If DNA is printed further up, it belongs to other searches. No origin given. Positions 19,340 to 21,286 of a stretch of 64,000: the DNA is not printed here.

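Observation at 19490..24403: Unusual domain fusions in the 2-oxoacid dehydrogenase operon: a LipB::LipA fusion and a fused E1 alpha-beta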

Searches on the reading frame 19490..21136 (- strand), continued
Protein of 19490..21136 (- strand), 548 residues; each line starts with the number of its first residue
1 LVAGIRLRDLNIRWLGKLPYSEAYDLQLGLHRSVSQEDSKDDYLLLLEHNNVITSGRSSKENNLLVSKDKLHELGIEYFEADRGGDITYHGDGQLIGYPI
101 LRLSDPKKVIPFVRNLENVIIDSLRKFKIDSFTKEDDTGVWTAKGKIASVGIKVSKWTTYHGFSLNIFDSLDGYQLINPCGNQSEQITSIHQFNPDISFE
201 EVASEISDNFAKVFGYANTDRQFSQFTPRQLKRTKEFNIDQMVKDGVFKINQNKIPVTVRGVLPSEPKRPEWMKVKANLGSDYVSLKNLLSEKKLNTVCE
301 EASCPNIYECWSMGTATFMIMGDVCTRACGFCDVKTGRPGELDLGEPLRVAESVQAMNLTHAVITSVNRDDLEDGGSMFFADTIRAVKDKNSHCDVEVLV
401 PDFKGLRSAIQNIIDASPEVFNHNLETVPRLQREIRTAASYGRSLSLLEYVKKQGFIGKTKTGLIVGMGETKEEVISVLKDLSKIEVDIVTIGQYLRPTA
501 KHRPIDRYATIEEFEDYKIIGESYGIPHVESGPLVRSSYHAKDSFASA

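Call 34: search_dna_similar(query=window:19490-21136:-, collection=plasmids, mode=protein, max_rows=15)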
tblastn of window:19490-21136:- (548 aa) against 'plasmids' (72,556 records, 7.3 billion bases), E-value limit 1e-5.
Records with a match: 219; places in all: 252; records where one place covers at least 80% of the query: 8.
Best place of each record, by identity: <60% 219.
By first word of the organism name: Phaeobacter 58; Acinetobacter 22; Azospirillum 15; Sinorhizobium 13; Mycetohabitans 9; Rhodococcus 8; Escherichia 8; Shinella 7; Ruegeria 5; Paracoccus 5; and 42 more.
By predicted mobility (MOB-suite, as given by PLSDB): non-mobilizable 177; mobilizable 24; conjugative 18.
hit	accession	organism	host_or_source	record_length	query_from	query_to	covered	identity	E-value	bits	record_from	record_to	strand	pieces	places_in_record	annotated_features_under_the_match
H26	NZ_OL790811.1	Proteus mirabilis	-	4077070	12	541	92%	41.5%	9e-80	400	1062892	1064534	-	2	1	none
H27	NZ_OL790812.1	Proteus mirabilis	-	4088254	12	541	92%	41.5%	9e-80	400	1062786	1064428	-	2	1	none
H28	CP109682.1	Pseudomonas aeruginosa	Homo sapiens,whole organism,swab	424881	9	541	91%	40.2%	1e-94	373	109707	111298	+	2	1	lipA: lipoyl synthase | lipB: lipoyl(octanoyl) transferase LipB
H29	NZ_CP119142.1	Neisseria gonorrhoeae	Homo sapiens,whole organism,synovial ...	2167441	41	548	85%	42.9%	1e-75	371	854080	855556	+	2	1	none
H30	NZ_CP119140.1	Neisseria gonorrhoeae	Homo sapiens,whole organism,blood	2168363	41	548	85%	42.9%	1e-75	371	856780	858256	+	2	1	none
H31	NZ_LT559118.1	Nonomuraea gerenzanensis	-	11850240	18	548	87%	40.9%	9e-79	374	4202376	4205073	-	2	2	none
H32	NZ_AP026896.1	Aeromonas caviae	Microbe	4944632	10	541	88%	40.5%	7e-77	377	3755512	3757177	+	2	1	none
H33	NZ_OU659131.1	Providencia alcalifaciens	Canis lupus familiaris,intestine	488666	12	541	87%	39.3%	8e-76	377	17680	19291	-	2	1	lipA: lipoyl synthase | lipB: lipoyl(octanoyl) transferase LipB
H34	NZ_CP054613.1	Paenibacillus cellulosilyticus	cell culture,soil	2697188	244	548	56%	48.9%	3e-89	307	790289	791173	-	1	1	none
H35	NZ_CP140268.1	Priestia megaterium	Single cell,ginseng rhizosphere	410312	268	548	51%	52.8%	3e-85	296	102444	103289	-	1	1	lipA: lipoyl synthase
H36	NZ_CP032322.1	Azospirillum argentinense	soil sample,Agricultural field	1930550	268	546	51%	52.3%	3e-83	290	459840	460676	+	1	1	record has no annotation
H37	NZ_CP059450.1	Azospirillum brasilense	Prokaryotes,soil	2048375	268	546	51%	52.0%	2e-83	290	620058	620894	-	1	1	none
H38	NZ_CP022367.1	Azospirillum sp. TSH58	single cell,paddy soils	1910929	268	546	51%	52.0%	3e-83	290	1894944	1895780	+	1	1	record has no annotation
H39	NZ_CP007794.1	Azospirillum argentinense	Triticum aestivum L.,Root,wheat ...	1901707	268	546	51%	52.0%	3e-83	290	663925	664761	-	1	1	record has no annotation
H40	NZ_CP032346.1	Azospirillum brasilense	soil sample,Agricultural field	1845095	268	546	51%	52.0%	3e-83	290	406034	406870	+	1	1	record has no annotation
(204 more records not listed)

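Call 42: get_annotated_region(hit=H31, flank=6000)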
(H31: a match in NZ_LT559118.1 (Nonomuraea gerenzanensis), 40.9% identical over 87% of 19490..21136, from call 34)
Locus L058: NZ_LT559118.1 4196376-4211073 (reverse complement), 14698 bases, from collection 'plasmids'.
description: Nonomuraea gerenzanensis isolate nono1 plasmid I, complete sequence
organism: Nonomuraea gerenzanensis (NCBI taxid 93944)
taxonomy: Bacteria; Actinomycetota; Actinomycetes; Streptosporangiales; Streptosporangiaceae; Nonomuraea; Nonomuraea gerenzanensis
host: -; source: -; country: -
typing (MOB-suite, as given by PLSDB): non-mobilizable
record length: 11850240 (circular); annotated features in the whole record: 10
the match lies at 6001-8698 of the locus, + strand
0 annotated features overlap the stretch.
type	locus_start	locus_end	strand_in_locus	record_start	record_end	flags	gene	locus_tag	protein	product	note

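Call 43: list_cluster_members(proteins=[P0244, P0246, P0248, P0251, P0252, P0256, P0262, P0279, P0284, P0287])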
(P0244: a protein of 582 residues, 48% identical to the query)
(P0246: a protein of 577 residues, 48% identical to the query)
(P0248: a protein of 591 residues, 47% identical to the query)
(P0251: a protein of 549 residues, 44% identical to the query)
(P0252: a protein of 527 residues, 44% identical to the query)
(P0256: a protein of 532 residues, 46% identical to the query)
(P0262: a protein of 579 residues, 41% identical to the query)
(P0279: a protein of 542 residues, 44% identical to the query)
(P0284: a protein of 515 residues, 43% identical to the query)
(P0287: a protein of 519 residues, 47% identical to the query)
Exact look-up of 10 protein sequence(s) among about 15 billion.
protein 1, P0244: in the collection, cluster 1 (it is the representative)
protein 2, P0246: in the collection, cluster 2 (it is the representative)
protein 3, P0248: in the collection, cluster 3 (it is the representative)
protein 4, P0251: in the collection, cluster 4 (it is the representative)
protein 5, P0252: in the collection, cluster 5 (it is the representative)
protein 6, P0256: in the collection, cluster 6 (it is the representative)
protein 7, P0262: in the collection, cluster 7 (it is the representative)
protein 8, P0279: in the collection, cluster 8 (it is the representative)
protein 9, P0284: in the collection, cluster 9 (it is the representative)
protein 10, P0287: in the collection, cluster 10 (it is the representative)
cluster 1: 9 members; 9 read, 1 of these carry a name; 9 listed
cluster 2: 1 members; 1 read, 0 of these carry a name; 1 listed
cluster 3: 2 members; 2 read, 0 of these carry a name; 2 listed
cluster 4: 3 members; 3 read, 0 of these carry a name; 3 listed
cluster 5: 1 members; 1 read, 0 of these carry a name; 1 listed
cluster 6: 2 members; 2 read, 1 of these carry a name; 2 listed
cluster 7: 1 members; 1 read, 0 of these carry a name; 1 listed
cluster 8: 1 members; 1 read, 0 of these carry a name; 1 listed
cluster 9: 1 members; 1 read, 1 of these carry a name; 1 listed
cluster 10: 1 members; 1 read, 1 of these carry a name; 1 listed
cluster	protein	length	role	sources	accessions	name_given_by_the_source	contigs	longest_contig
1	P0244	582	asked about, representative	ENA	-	-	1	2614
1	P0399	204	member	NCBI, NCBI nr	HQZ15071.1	MAG TPA: lipoyl(octanoyl) transferase LipB, partial [Acidimicrobiia bacterium] | lipoyl(octanoyl) transferase LipB [Acidimicrobiia bacterium]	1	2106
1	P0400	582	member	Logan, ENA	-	-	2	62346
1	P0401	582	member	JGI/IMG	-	-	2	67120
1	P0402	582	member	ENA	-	-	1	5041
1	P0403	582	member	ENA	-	-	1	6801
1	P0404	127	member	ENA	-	-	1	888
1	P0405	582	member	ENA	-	-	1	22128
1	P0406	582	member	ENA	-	-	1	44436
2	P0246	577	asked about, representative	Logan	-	-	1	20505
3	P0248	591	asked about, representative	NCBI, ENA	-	-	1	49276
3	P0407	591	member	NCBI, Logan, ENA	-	-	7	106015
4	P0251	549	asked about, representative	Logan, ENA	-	-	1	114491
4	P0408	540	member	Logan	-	-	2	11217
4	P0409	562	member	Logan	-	-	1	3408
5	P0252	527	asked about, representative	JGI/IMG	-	-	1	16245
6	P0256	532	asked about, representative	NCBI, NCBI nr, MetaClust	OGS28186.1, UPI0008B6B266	MAG: hypothetical protein A2297_03830 [Elusimicrobia bacterium RIFOXYB2_FULL_48_7] | status=active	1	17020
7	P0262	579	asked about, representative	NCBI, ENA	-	-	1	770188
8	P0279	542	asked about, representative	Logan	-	-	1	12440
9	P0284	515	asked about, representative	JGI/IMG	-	lipoyl synthase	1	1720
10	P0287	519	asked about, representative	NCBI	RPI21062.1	MAG: lipoyl(octanoyl) transferase LipB, partial [Actinobacteria bacterium]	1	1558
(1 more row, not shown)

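Call 46: find_homologous_proteins(query=P0241)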
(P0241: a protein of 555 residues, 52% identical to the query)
Query P0241 (555 aa): 8000 proteins with E <= 0.001 among 8000 candidates; the best 120 are listed.
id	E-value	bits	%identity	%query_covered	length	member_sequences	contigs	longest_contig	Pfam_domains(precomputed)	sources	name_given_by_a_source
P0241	0.0e+0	1261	100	100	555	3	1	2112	PF16881.11,PF21948.2,PF04055.28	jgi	jgi:lipoic acid synthetase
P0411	0.0e+0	1092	85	100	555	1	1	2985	PF21948.2,PF04055.28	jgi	jgi:lipoic acid synthetase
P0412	0.0e+0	1016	79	100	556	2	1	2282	PF16881.11,PF21948.2,PF04055.28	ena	-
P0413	6.4e-298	1007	80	99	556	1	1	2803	PF21948.2,PF04055.28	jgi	jgi:lipoic acid synthetase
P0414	7.1e-297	1004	78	100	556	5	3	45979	PF16881.11,PF21948.2,PF04055.28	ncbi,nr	ncbi:MAG: lipoyl synthase [Acidimicrobiia bacterium]|nr:lipoyl synthase [Acidimicrobiia bacterium]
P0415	3.5e-296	1001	79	99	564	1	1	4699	PF16881.11,PF21948.2,PF04055.28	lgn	-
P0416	1.1e-293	993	78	99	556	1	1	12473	PF16881.11,PF21948.2,PF04055.28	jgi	jgi:lipoic acid synthetase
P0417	3.0e-293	992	79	99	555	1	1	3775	PF21948.2,PF04055.28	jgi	jgi:lipoic acid synthetase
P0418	9.9e-293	990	79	98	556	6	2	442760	PF16881.11,PF21948.2,PF04055.28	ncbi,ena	-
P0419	5.1e-291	984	79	99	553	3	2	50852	PF21948.2,PF04055.28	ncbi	-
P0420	1.0e-290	983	78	99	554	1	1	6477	PF16881.11,PF21948.2,PF04055.28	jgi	-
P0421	1.3e-290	983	79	98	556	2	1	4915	PF16881.11,PF21948.2,PF04055.28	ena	-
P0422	3.4e-290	981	77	98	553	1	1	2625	PF21948.2,PF04055.28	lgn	-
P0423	8.0e-290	980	77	100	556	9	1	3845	PF21948.2,PF04055.28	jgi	jgi:lipoic acid synthetase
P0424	3.4e-289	978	78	98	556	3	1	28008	PF16881.11,PF21948.2,PF04055.28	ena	-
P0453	7.9e-285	964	76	98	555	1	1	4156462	PF21948.2,PF04055.28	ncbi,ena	-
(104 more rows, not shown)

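Call 47: find_encoding_contigs(protein=P0453, flank=10000, max_places=2)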
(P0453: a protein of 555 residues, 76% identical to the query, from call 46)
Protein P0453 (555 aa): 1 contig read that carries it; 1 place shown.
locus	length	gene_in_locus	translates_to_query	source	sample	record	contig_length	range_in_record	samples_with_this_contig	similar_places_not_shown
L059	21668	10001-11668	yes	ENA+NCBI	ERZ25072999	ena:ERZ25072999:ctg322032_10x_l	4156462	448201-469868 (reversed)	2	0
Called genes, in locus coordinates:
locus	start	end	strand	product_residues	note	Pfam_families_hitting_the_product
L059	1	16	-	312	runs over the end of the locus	PF00296:Bac_luciferase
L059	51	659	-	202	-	PF00753:Lactamase_B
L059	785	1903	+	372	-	PF02771:Acyl-CoA_dh_N, PF02770:Acyl-CoA_dh_M, PF00441:Acyl-CoA_dh_1, PF08028:Acyl-CoA_dh_2 (weak)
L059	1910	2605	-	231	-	PF08534:Redoxin, PF00578:AhpC-TSA, PF13098:Thioredoxin_2 (weak)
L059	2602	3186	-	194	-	PF02600:DsbB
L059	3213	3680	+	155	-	-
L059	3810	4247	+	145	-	-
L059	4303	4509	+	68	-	-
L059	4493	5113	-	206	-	PF00561:Abhydrolase_1 (weak), PF12697:Abhydrolase_6 (weak), PF20408:Abhydrolase_11, PF12146:Hydrolase_4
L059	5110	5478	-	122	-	-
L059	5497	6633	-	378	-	PF01266:DAO, PF07992:Pyr_redox_2 (weak), PF13450:NAD_binding_8 (weak)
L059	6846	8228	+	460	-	PF00890:FAD_binding_2 (weak), PF01134:GIDA (faint), PF01266:DAO (faint), PF07992:Pyr_redox_2, PF12831:FAD_oxidored (weak), PF13738:Pyr_redox_3 (weak), PF00070:Pyr_redox, PF02852:Pyr_redox_dim, +3 more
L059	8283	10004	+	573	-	PF00364:Biotin_lipoyl, PF25919:BSH_CusB (weak), PF02817:E3_binding, PF00198:2-oxoacid_dh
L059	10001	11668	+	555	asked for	PF21948:LplA-B_cat, PF04055:Radical_SAM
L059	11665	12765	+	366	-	PF01321:Creatinase_N, PF00557:Peptidase_M24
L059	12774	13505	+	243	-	PF11716:MDMPI_N (weak)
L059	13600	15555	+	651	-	PF00456:Transketolase_N, PF02779:Transket_pyr, PF02780:Transketolase_C, PF22613:Transketolase_C_1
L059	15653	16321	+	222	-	-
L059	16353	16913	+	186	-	PF01923:Cob_adeno_trans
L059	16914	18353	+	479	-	PF02789:Peptidase_M17_N, PF00883:Peptidase_M17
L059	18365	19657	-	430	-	PF00581:Rhodanese, PF00899:ThiF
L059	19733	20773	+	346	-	PF01073:3Beta_HSD, PF01370:Epimerase, PF04321:RmlD_sub_bind, PF16363:GDP_Man_Dehyd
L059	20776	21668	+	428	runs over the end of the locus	PF08421:Methyltransf_13, PF13489:Methyltransf_23, PF08484:Methyltransf_14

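Call 48: find_encoding_contigs(protein=P0414, flank=10000, max_places=2)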
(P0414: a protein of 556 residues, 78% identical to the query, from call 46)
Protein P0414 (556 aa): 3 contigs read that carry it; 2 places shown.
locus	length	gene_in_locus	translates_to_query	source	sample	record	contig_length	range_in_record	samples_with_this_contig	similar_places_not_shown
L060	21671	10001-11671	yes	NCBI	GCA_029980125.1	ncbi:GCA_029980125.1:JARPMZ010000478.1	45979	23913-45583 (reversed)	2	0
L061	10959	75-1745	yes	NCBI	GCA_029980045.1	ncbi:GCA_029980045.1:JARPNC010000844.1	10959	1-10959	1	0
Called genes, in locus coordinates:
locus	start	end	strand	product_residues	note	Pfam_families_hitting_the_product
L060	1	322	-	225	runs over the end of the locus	PF08534:Redoxin (weak)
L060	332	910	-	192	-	PF02600:DsbB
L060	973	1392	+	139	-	-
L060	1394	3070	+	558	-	PF01642:MM_CoA_mutase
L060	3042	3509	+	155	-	-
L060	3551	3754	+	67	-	-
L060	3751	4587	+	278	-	PF04909:Amidohydro_2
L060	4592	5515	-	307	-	PF00296:Bac_luciferase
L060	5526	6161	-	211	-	PF00561:Abhydrolase_1 (weak), PF12146:Hydrolase_4, PF20408:Abhydrolase_11, PF12697:Abhydrolase_6 (faint)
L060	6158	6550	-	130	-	-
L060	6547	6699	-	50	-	-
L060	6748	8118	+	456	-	PF00890:FAD_binding_2 (weak), PF01134:GIDA (faint), PF01266:DAO (faint), PF07992:Pyr_redox_2, PF12831:FAD_oxidored (weak), PF13738:Pyr_redox_3, PF00070:Pyr_redox, PF02852:Pyr_redox_dim, +3 more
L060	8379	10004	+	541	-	-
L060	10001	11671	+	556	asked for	PF21948:LplA-B_cat, PF16881:LIAS_N (weak), PF04055:Radical_SAM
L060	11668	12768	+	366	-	PF01321:Creatinase_N, PF00557:Peptidase_M24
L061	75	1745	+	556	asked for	PF21948:LplA-B_cat, PF16881:LIAS_N (weak), PF04055:Radical_SAM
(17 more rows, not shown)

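Call 57: predict_structure(alignment_id=A1)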
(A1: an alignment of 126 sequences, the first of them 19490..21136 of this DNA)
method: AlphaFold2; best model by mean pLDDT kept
length: 548 residues; sequences in the alignment: 126
mean_pLDDT: 81.9   pTM: 0.85
mean pLDDT of the five models: 81.9, 80.9, 80.4, 78.8, 78.3
residues with pLDDT >= 90: 248; 70-90: 189; 50-70: 67; < 50: 44
segments of 3 or more residues with pLDDT < 50: 1-4, 58-60, 226-240, 249-251, 255-260, 428-438
pLDDT, mean of each block of 10 residues (from residue 1): 62 89 93 90 93 73 83 90 78 92 83 95 97 90 94 90 92 84 79 91 95 93 55 37 51 49 66 63 77 83 71 86 64 66 93 94 85 90 97 94 85 96 71 46 90 94 85 91 95 79 79 95 95 75 80
secondary structure, 60 per line:
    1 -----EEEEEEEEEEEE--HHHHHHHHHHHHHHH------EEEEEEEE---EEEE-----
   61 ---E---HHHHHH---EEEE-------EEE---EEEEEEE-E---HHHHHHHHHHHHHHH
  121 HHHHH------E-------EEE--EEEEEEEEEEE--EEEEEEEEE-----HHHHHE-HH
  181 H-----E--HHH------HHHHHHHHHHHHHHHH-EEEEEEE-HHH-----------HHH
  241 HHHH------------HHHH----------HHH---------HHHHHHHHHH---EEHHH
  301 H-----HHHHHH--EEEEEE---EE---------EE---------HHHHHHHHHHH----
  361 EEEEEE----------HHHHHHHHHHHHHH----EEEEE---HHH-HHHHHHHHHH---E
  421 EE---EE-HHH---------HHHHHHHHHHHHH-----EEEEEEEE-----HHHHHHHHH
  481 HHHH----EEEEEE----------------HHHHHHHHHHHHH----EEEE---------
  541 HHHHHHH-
elements in order: E6-17 H20-34 E41-48 E52-55 H68-73 E77-80 E88-90 E94-100 H106-125 E140-142 E145-155 E158-166 H172-176 H199-214 E216-222 H238-244 H257-260 H283-292 H298-301 H307-312 E315-320 H346-356 E361-366 H377-390 E395-399 H407-416 E420-422 H441-453 E459-466 H472-484 E489-494 H511-523 E528-531 H541-547
